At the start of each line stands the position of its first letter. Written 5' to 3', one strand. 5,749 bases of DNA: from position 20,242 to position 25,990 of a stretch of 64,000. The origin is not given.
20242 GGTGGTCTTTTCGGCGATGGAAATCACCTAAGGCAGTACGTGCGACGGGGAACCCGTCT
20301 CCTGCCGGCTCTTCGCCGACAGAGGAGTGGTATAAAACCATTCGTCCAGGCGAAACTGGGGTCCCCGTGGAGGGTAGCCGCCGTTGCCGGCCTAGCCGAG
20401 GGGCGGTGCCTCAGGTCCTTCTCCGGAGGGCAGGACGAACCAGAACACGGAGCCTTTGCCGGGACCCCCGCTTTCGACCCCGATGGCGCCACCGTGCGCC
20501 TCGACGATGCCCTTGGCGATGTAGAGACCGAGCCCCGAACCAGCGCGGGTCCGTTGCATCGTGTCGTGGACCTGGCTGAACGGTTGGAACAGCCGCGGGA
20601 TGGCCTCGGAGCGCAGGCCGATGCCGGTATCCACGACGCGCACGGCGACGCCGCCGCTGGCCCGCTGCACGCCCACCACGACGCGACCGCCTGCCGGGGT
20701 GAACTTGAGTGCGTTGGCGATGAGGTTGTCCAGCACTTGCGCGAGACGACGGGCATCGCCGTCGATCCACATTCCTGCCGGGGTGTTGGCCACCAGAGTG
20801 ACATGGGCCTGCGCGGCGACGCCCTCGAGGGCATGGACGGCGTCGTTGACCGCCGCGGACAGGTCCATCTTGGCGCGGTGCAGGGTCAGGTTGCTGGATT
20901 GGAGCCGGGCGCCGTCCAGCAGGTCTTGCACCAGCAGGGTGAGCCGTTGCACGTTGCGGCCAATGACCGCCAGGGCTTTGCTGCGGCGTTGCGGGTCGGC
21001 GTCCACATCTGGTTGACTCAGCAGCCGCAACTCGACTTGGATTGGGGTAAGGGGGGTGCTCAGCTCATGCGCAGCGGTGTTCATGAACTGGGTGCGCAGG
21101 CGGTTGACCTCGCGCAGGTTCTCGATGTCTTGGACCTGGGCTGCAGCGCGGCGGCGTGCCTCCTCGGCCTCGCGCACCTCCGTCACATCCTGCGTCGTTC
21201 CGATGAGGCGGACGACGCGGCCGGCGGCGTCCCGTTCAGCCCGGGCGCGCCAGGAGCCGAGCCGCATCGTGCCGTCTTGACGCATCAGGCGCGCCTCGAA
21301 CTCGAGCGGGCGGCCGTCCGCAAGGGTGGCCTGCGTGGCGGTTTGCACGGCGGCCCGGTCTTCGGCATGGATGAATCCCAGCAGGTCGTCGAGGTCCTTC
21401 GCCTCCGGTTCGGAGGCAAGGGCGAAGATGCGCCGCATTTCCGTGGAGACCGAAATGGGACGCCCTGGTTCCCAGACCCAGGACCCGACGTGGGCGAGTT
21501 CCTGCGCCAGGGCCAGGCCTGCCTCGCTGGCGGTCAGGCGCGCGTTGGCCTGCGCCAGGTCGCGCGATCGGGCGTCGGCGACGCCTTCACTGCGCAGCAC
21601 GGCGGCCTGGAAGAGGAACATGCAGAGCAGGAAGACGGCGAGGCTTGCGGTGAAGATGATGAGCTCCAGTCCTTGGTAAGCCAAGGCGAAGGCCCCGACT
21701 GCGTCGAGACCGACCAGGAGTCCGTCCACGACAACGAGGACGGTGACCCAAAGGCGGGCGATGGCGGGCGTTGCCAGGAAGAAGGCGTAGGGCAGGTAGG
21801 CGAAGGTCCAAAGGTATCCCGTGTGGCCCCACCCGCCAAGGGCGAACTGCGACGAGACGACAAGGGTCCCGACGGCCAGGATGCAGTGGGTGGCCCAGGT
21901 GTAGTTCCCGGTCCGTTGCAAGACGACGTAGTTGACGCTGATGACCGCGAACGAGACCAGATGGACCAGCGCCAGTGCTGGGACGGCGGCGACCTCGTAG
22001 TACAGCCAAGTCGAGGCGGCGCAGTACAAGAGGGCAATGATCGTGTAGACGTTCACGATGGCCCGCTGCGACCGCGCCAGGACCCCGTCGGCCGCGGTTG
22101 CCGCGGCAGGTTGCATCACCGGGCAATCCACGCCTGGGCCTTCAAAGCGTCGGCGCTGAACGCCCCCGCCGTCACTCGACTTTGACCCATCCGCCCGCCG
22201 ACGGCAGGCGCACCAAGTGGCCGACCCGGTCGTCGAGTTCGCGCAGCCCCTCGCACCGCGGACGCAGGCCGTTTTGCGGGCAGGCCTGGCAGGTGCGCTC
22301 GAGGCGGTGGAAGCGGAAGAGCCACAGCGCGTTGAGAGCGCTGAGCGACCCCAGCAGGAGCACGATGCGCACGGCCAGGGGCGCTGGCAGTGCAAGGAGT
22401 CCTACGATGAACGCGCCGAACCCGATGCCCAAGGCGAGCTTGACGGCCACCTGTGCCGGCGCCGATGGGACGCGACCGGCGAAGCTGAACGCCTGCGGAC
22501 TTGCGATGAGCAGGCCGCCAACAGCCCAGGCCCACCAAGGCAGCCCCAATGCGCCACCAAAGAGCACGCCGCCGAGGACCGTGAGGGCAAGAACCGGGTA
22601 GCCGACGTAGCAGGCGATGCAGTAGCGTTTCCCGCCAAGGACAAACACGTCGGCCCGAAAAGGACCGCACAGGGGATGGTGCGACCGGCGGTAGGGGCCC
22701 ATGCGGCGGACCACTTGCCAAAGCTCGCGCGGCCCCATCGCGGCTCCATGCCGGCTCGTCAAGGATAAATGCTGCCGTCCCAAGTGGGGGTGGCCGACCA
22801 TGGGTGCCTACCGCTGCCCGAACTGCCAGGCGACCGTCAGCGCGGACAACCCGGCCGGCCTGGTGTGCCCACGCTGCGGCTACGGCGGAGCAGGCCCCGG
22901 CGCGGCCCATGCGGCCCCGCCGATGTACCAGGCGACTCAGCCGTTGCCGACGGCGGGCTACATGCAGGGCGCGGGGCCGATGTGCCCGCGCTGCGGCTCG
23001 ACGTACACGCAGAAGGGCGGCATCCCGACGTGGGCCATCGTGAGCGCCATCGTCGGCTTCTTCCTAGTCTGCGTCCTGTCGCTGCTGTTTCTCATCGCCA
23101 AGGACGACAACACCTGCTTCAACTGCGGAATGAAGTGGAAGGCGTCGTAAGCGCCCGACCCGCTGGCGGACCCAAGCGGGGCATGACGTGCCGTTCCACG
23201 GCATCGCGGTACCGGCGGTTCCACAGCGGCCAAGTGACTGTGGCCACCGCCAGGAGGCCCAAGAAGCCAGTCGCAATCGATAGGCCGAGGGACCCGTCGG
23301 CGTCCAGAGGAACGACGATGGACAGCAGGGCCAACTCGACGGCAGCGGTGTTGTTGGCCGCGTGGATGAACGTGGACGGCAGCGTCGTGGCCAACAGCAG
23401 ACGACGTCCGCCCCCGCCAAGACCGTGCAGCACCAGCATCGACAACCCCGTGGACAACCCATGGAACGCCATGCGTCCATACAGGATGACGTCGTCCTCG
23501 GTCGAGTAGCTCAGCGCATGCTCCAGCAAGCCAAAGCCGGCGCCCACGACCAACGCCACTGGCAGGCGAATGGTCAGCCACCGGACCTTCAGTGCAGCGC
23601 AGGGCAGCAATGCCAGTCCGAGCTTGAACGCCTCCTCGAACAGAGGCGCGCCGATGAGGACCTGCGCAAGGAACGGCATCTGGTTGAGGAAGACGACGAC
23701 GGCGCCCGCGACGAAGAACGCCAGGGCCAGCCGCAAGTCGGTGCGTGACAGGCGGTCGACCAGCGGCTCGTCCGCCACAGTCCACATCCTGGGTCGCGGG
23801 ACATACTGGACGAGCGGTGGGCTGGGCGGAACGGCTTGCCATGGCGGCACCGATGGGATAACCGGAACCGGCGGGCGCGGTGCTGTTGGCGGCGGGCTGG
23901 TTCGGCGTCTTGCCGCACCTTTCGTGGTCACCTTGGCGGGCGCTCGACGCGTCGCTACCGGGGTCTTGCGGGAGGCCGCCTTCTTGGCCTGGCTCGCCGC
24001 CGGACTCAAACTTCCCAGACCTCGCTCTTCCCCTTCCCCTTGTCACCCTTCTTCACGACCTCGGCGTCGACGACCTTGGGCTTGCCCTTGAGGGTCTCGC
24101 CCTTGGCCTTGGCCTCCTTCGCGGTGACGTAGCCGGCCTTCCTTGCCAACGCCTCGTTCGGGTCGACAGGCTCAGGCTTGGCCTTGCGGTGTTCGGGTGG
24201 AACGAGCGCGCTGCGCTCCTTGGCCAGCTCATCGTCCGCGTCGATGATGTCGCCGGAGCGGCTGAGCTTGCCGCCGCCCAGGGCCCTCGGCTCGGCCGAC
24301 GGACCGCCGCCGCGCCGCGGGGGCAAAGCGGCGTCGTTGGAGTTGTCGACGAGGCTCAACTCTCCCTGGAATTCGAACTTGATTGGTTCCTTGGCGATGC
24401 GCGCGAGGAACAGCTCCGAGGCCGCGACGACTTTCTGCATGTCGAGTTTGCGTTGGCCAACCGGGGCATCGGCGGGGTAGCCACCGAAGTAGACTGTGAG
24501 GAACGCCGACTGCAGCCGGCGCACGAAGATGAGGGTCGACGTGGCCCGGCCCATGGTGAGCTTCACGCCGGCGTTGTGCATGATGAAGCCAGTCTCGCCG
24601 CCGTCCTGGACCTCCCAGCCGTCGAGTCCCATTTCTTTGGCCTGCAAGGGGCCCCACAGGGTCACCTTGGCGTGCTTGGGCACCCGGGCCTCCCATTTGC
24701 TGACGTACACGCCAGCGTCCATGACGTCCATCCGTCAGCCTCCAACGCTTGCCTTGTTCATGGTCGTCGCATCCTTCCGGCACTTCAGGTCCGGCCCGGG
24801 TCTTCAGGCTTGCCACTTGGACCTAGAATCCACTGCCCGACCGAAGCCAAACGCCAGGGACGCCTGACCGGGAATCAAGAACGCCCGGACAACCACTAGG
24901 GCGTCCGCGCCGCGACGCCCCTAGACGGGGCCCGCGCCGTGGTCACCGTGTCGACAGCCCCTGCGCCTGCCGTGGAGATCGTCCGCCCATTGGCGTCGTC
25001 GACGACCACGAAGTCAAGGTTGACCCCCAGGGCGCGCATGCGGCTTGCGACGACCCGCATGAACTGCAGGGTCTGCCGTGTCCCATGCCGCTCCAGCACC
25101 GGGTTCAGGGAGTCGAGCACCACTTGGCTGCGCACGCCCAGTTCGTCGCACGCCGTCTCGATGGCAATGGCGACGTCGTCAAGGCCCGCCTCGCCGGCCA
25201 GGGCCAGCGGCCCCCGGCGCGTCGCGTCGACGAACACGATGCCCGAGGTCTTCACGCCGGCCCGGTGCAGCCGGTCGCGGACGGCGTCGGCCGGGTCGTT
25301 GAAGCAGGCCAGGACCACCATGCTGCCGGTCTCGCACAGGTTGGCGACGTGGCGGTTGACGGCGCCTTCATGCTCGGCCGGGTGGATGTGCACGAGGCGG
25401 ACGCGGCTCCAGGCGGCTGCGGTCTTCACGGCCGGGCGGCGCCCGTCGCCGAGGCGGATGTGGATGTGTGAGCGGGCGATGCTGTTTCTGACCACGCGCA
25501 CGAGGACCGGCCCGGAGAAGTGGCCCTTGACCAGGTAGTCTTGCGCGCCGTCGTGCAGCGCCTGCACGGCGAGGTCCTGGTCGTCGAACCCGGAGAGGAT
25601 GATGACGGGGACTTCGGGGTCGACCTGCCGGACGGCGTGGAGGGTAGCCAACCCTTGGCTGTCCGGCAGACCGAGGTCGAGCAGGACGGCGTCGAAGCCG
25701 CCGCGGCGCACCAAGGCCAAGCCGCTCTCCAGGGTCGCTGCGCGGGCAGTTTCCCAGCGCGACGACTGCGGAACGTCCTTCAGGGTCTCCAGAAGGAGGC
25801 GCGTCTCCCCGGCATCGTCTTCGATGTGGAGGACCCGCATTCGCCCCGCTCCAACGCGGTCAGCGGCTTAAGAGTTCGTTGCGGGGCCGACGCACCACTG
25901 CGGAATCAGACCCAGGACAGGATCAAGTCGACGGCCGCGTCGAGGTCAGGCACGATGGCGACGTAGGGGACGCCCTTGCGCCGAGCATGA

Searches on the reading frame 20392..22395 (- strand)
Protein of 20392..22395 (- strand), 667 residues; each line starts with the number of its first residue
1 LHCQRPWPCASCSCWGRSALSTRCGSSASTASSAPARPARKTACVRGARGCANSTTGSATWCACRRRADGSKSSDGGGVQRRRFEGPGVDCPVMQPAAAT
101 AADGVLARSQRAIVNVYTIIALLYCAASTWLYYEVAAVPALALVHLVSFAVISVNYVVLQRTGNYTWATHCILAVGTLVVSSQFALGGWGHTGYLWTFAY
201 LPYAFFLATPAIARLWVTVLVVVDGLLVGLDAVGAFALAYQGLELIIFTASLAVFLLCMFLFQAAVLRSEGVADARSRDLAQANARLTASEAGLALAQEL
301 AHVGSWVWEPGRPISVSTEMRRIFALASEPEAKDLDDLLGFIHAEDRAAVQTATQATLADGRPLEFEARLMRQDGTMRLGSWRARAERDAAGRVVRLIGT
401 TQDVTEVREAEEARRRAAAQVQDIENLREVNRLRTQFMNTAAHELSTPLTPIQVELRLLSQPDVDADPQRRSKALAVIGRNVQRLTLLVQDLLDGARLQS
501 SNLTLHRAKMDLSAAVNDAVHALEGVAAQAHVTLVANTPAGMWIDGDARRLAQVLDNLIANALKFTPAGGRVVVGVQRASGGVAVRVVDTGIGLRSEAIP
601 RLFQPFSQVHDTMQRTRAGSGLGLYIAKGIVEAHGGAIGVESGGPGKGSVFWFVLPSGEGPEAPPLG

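Call 55: search_protein_families(library=pfam, proteins=[window:20392-22395:-], max_evalue=0.0001)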
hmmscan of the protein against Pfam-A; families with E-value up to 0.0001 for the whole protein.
window:20392-22395:- (667 aa): 4 families
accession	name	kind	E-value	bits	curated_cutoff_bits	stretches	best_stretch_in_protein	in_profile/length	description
PF02518.31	HATPase_c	-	2.1e-27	96.2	26.4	1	546-657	1-109/111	Histidine kinase-, DNA gyrase B-, and HSP90-like ATPase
PF08447.18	PAS_3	-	1.6e-13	51.2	25.6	1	314-400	2-88/89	PAS fold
PF00512.31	HisKA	-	4.8e-11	43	26.9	1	434-500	2-65/66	His Kinase A (phospho-acceptor) domain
PF08448.16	PAS_4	-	9.5e-08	32.7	23.1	1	333-409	30-110/110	PAS fold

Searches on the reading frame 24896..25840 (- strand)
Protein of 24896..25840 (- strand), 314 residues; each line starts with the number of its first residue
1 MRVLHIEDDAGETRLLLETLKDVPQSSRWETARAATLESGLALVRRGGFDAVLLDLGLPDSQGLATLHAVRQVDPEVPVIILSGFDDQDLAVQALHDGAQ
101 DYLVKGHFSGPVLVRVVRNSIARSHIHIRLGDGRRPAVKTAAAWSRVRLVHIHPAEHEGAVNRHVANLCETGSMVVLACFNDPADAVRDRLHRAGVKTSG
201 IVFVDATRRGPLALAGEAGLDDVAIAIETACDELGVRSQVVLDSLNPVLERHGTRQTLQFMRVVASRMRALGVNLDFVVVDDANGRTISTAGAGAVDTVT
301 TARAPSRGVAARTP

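Call 56: search_protein_families(library=pfam, proteins=[window:24896-25840:-], max_evalue=0.001)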
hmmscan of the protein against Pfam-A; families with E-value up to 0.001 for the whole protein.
window:24896-25840:- (314 aa): 2 families
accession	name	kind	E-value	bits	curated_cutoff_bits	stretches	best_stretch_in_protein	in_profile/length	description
PF00072.30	Response_reg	-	3.3e-17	63.1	30.2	1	4-106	2-100/111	Response regulator receiver domain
PF24336.1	DUF7504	-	1.2e-07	32.8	27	1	156-289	13-167/179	Family of unknown function (DUF7504)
